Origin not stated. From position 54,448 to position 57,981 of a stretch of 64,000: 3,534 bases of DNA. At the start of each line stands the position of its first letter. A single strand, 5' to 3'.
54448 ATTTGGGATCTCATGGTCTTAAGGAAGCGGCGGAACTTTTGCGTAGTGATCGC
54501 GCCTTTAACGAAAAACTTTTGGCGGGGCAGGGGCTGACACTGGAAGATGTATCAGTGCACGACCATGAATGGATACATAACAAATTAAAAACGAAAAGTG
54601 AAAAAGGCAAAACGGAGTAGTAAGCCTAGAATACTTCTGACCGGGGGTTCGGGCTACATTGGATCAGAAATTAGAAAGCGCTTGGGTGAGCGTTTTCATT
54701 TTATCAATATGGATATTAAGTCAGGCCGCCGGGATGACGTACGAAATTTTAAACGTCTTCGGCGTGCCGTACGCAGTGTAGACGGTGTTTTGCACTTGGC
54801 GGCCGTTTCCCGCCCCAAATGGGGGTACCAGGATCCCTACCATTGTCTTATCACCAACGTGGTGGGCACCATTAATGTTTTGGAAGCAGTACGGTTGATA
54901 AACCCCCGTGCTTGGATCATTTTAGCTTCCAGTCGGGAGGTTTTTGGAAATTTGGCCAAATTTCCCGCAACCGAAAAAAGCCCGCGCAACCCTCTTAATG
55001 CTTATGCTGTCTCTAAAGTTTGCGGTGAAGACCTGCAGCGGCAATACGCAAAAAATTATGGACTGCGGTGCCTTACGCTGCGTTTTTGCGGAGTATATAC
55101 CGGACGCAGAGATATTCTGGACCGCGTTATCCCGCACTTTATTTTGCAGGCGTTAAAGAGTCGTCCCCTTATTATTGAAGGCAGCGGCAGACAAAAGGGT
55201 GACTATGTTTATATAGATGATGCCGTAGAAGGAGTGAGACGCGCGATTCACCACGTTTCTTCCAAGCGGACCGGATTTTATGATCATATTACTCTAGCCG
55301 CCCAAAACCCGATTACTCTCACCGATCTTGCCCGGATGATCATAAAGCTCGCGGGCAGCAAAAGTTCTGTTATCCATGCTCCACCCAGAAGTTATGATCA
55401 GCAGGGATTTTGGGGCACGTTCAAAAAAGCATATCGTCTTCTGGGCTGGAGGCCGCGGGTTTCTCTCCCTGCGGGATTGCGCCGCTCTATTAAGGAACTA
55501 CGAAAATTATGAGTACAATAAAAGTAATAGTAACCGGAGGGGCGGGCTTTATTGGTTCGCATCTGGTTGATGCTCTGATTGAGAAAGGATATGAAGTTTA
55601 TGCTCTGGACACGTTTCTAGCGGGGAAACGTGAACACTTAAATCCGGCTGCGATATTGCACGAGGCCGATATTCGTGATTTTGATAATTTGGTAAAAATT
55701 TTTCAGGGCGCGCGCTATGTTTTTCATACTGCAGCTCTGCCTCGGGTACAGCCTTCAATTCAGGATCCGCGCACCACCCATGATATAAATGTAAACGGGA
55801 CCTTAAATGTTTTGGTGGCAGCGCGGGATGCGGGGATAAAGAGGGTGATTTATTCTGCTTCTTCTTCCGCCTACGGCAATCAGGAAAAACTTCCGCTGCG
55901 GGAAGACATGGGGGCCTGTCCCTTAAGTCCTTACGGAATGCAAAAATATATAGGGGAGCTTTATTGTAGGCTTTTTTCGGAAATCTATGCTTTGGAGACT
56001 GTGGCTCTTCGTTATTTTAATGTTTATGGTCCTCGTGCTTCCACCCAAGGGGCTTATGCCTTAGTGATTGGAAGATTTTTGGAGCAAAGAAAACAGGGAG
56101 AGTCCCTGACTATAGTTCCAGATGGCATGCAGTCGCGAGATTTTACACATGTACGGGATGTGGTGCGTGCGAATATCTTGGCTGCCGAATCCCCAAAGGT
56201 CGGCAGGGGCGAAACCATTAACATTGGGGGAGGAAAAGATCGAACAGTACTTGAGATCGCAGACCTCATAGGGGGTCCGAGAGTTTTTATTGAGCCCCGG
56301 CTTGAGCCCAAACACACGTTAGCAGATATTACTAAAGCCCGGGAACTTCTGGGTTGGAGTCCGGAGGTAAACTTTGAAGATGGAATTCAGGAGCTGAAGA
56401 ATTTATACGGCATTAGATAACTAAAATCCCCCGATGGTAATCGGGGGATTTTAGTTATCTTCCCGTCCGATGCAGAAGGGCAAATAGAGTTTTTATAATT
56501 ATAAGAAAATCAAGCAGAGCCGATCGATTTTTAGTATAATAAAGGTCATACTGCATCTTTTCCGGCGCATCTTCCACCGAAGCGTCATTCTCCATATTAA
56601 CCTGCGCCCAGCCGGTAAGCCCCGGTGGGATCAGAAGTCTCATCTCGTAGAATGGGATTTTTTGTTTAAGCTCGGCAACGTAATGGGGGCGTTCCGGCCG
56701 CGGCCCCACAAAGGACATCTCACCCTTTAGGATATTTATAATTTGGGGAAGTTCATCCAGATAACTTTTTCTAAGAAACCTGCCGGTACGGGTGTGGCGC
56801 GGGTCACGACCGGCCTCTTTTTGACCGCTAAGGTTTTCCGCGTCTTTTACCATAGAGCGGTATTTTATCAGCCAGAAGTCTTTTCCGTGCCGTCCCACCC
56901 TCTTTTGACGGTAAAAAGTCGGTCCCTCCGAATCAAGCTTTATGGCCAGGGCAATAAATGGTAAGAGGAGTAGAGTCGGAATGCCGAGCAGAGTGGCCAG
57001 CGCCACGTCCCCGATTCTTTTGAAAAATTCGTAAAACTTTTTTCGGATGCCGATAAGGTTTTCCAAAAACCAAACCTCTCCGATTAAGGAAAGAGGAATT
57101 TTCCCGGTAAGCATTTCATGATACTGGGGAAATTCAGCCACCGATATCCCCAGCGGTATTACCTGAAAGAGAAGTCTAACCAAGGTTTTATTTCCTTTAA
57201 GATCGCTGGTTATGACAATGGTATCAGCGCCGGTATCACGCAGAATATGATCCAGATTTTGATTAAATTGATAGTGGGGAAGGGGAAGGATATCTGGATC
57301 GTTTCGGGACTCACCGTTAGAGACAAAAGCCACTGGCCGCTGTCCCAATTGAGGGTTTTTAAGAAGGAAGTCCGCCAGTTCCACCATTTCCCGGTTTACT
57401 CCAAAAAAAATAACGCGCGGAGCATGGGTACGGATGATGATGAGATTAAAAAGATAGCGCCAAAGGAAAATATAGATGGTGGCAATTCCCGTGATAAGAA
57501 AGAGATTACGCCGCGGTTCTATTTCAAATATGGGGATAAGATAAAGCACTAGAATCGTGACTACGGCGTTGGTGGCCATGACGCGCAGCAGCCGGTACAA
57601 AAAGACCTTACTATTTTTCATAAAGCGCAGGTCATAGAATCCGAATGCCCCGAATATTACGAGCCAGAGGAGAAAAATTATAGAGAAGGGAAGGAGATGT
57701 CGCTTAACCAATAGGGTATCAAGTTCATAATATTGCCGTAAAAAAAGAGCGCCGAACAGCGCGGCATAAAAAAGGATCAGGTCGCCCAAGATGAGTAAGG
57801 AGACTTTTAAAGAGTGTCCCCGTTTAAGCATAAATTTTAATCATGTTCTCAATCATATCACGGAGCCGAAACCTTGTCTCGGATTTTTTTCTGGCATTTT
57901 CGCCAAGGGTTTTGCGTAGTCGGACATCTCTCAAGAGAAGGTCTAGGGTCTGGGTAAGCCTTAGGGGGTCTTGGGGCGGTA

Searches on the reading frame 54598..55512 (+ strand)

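Call 47: search_protein_families(library=pfam, proteins=[window:54598-55512:+], max_evalue=0.00001)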
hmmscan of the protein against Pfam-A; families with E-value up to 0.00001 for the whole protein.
window:54598-55512:+ (304 aa): 6 families
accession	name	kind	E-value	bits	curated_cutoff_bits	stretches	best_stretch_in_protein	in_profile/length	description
PF01370.27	Epimerase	-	9e-41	140.3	20.9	1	12-224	1-232/240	NAD dependent epimerase/dehydratase family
PF16363.11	GDP_Man_Dehyd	-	4.7e-39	135.2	27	1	45-295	58-330/332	GDP-mannose 4,6 dehydratase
PF04321.23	RmlD_sub_bind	-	1.7e-14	54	27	1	11-261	2-240/287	RmlD substrate binding domain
PF01073.25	3Beta_HSD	-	2.2e-11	43.7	22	1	37-208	43-220/280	3-beta hydroxysteroid dehydrogenase/isomerase family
PF02719.21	Polysacc_synt_2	-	7.5e-11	42.2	20.2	1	47-256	62-251/293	Polysaccharide biosynthesis protein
PF07993.18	NAD_binding_4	-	2.1e-06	27.5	20.1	0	54-165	82-206/258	Male sterility protein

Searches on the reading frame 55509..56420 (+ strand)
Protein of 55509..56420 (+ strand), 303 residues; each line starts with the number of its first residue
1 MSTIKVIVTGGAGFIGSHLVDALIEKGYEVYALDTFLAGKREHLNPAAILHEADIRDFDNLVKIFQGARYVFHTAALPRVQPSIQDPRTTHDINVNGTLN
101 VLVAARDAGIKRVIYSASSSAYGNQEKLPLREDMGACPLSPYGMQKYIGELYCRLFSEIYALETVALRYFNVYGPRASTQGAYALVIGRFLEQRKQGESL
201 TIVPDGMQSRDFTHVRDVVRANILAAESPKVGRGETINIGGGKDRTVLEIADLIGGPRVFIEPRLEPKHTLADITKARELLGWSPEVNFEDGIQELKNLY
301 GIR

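Call 47: search_protein_families(library=pfam, proteins=[window:55509-56420:+], max_evalue=0.00001)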
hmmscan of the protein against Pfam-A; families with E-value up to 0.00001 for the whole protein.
window:55509-56420:+ (303 aa): 8 families
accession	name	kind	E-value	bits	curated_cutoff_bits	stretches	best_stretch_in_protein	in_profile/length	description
PF01370.27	Epimerase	-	1.9e-62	211.3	20.9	1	6-240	1-240/240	NAD dependent epimerase/dehydratase family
PF16363.11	GDP_Man_Dehyd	-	2.4e-56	192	27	1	7-295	1-331/332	GDP-mannose 4,6 dehydratase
PF01073.25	3Beta_HSD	-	2.1e-27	96.3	22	1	7-227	1-230/280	3-beta hydroxysteroid dehydrogenase/isomerase family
PF04321.23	RmlD_sub_bind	-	5.2e-16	59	27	1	5-253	2-226/287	RmlD substrate binding domain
PF02719.21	Polysacc_synt_2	-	1.7e-14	54.1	20.2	1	6-226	1-217/293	Polysaccharide biosynthesis protein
PF05368.20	NmrA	-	4.2e-09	36.9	27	1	5-118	4-107/298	NmrA-like family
PF13460.12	NAD_binding_10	-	1.7e-08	35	27.2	1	10-125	1-105/184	NAD(P)H-binding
PF07993.18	NAD_binding_4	-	5.8e-08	32.6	20.1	0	64-133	85-151/258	Male sterility protein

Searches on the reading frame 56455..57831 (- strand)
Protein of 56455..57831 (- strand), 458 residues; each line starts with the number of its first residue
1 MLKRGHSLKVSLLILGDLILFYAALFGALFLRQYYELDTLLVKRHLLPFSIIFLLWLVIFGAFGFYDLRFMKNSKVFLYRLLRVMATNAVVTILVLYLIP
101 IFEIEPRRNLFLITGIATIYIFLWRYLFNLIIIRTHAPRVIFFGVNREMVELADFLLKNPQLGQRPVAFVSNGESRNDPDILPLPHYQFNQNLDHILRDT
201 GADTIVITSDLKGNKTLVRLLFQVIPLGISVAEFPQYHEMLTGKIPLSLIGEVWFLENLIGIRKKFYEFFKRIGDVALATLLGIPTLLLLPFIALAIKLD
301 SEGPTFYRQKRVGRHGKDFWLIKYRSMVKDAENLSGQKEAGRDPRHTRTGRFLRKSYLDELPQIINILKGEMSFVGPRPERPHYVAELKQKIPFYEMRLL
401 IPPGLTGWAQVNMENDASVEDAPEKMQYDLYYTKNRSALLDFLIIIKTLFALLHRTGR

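Call 48: search_protein_families(library=pfam, proteins=[window:56455-57831:-], max_evalue=0.00001)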
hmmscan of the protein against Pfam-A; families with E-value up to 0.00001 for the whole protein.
window:56455-57831:- (458 aa): 1 family
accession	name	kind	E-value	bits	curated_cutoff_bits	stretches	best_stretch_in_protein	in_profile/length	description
PF02397.22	Bac_transf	-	5.9e-61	205.5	27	1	271-453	1-178/179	Bacterial sugar transferase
